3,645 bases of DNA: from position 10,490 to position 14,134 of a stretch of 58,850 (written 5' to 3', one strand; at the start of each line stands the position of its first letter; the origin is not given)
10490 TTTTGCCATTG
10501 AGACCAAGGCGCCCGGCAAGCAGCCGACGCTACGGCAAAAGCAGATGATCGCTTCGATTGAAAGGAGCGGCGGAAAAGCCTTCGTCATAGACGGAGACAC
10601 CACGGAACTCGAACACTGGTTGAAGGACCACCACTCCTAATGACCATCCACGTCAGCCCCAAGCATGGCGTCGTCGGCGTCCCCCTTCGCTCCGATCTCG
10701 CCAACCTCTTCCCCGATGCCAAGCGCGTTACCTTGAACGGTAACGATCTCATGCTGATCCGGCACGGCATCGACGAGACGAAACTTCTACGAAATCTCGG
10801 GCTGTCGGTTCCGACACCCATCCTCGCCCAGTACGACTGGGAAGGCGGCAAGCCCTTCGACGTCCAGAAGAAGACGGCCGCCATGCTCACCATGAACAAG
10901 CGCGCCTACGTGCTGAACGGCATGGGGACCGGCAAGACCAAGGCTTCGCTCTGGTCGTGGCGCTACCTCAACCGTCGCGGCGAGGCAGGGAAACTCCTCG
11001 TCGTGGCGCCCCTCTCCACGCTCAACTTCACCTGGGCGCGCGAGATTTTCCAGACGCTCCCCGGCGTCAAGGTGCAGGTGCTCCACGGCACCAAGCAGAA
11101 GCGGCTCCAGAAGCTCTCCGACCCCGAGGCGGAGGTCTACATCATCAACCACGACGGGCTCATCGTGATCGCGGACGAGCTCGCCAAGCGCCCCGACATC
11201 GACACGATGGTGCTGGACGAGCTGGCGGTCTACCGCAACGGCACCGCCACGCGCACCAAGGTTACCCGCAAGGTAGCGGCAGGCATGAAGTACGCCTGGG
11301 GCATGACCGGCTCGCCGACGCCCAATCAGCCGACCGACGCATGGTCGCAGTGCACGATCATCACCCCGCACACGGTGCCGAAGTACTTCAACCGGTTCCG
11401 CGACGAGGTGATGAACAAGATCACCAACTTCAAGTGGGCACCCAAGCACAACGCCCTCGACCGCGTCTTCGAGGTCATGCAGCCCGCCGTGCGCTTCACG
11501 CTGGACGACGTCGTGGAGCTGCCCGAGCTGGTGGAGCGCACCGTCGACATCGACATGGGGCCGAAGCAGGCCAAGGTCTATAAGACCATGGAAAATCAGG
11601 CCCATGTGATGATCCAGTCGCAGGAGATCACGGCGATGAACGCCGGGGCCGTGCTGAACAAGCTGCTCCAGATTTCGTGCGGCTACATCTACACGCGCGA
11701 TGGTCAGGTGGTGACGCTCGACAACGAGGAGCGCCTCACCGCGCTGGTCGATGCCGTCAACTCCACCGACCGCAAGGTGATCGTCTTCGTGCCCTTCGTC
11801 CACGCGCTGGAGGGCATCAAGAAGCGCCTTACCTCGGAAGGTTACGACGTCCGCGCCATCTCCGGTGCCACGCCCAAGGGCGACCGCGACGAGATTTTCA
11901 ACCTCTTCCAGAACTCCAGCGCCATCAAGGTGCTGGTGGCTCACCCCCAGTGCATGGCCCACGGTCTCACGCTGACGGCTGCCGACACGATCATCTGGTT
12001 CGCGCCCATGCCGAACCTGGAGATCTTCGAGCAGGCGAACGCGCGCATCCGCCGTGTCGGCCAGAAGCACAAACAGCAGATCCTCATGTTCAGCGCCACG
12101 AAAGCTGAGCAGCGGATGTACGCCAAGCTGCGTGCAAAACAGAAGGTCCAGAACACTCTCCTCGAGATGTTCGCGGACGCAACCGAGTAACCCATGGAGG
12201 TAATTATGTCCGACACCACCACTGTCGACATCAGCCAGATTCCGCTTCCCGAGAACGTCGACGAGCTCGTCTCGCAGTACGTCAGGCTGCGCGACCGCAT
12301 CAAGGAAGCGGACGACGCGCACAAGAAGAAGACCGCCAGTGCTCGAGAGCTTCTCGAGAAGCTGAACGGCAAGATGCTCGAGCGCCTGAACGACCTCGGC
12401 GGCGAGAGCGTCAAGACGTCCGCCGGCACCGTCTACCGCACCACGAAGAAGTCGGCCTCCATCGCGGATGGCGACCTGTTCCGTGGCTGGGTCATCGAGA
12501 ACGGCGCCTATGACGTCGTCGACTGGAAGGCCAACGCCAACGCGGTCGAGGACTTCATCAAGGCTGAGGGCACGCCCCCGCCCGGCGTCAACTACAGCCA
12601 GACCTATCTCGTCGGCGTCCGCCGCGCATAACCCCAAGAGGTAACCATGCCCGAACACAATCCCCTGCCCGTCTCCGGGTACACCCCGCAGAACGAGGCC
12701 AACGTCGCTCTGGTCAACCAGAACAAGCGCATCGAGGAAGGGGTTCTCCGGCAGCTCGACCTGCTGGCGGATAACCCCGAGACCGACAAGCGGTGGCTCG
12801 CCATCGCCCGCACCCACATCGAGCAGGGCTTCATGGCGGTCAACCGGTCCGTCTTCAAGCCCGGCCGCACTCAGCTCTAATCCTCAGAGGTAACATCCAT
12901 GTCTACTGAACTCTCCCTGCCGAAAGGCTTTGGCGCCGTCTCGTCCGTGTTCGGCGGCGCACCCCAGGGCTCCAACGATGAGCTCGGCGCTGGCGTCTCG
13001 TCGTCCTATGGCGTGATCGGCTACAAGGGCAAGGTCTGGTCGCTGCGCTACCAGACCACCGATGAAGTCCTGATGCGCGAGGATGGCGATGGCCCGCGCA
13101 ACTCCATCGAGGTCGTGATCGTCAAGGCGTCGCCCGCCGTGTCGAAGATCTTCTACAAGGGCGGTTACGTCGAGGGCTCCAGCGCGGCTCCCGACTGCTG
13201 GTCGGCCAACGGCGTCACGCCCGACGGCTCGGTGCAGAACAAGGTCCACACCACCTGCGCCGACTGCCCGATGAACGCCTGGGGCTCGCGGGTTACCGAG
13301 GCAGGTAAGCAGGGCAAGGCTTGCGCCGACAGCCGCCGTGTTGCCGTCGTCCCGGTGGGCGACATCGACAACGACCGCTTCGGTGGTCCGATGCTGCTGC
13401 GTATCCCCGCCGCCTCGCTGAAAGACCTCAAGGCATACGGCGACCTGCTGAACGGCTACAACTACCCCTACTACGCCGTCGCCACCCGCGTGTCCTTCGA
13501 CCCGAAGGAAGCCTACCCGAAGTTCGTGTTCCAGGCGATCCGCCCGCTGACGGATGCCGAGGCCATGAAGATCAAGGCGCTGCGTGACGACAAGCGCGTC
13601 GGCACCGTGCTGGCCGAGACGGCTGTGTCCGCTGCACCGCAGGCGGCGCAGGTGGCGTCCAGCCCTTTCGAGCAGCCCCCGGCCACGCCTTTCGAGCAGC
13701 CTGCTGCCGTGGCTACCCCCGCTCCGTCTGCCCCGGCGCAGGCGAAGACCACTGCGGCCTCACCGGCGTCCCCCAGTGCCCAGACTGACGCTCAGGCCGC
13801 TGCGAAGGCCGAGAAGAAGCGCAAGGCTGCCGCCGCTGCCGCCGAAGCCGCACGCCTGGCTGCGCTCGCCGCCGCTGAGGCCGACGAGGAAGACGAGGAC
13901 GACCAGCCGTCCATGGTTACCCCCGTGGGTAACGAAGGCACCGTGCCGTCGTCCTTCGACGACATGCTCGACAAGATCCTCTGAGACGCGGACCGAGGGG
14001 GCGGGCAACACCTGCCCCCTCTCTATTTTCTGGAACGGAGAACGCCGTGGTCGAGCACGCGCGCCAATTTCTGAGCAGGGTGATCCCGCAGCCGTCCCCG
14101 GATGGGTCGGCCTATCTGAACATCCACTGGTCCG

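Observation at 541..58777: Genome-wide bipartite element [G]GTWACC-N5/6-GGTAAC (~75-80 copies), palindromic inside genes and stop/RBS-embedded at junctions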

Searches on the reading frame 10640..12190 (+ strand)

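Call 9: search_protein_families(library=pfam, proteins=[window:10640-12190:+], max_evalue=0.01)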
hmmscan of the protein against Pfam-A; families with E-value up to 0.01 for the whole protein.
window:10640-12190:+ (516 aa): 4 families
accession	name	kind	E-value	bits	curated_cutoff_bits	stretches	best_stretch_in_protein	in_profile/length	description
PF00176.29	SNF2-rel_dom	-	6.4e-23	81.7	24.9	1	94-340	25-276/290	SNF2-related domain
PF00271.37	Helicase_C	-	6.3e-16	59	23.5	1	366-474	3-110/110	Helicase conserved C-terminal domain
PF00270.35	DEAD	-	3.2e-10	40.4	26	1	74-201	2-132/167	DEAD/DEAH box helicase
PF04851.21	ResIII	-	1e-05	25.9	22.5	1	84-195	21-134/164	Type III restriction enzyme, res subunit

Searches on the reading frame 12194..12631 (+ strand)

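Call 23: search_protein_families(library=pfam, proteins=[window:12194-12631:+], max_evalue=0.05)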
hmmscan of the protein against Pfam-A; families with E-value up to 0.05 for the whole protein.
window:12194-12631:+ (145 aa): 1 family
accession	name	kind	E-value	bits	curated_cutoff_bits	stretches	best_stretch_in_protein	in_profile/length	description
PF23984.1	DUF7307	-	1.4e-06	28.6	27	1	24-124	4-104/129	Pam3 gp33-like protein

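Call 24: search_protein_families(library=phrogs, proteins=[window:12194-12631:+], max_evalue=0.01)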
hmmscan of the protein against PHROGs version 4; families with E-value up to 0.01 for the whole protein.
window:12194-12631:+ (145 aa): 2 families
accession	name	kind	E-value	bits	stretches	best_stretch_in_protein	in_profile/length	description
phrog_13900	-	head and packaging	8e-34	117.9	1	21-145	11-132/132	minor head protein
phrog_253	-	DNA, RNA and nucleotide metabolism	0.0083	17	1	33-138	58-161/169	Mu Gam-like end protection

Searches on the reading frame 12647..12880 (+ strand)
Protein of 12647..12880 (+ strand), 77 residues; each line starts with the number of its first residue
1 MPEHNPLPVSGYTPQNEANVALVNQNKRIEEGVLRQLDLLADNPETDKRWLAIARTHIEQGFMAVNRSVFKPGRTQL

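Call 37: search_protein_families(library=pfam, proteins=[window:12647-12880:+], max_evalue=0.05)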
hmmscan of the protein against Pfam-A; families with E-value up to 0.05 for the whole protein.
window:12647-12880:+ (77 aa): 1 family
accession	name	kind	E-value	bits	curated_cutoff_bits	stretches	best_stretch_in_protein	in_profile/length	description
PF24729.2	Acb2_Tad1_hairpin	-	2.3e-17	63.4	27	1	11-71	1-58/58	Acb2/Tad1, hairpin domain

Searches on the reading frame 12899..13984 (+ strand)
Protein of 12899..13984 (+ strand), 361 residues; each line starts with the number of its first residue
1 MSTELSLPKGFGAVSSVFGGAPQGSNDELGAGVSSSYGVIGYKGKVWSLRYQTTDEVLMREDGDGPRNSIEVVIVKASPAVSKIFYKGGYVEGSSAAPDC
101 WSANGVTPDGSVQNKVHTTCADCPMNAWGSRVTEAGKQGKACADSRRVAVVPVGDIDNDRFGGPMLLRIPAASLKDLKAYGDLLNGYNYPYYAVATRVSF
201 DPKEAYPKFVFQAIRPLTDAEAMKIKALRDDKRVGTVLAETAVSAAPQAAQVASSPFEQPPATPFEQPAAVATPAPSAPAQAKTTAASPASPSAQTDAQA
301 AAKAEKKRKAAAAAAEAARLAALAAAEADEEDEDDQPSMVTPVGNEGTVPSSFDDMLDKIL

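Call 9: search_protein_families(library=pfam, proteins=[window:12899-13984:+], max_evalue=0.01)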
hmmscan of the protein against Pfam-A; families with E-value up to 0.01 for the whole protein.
window:12899-13984:+ (361 aa): 0 families

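Call 24: search_protein_families(library=phrogs, proteins=[window:12899-13984:+], max_evalue=0.01)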
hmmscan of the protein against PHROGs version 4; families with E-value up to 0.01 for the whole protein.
window:12899-13984:+ (361 aa): 2 families
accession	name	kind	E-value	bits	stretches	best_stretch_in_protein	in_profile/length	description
phrog_27714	-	unknown function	3.2e-22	80.4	1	69-271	84-285/292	-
phrog_23155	-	unknown function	2.2e-13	51.1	1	69-231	68-220/255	-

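Call 57: search_solved_structures(query=window:12899-13984:+, max_evalue=1)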
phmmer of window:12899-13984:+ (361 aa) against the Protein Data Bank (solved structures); distinct sequences matched with E-value up to 1: 7.
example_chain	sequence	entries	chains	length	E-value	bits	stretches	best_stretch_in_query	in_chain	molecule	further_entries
9v33_L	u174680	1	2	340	0.14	14.6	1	274-352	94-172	Polycomb group protein Asx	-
2hxc_A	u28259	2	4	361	0.42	13.1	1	72-155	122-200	Aromatic amine dehydrogenase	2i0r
2i0s_A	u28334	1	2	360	0.63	12.5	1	72-154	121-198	Aromatic amine dehydrogenase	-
2q7q_A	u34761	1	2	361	0.63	12.5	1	72-154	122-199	Aralkylamine dehydrogenase heavy chain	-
2agl_A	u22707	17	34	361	0.64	12.5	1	72-154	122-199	Aromatic amine dehydrogenase | Aromatic amine dehydrogenase; chain A, B | AROMATIC AMINE DEHYDROGENASE ALPHA SUBUNIT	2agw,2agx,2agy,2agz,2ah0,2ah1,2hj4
2hkm_A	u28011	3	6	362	0.64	12.5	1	72-154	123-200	Aromatic amine dehydrogenase | Aromatic amine dehydrogenase, large subunit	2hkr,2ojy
2h3x_A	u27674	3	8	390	0.71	12.3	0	72-154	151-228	Aromatic Amine Dehydrogenase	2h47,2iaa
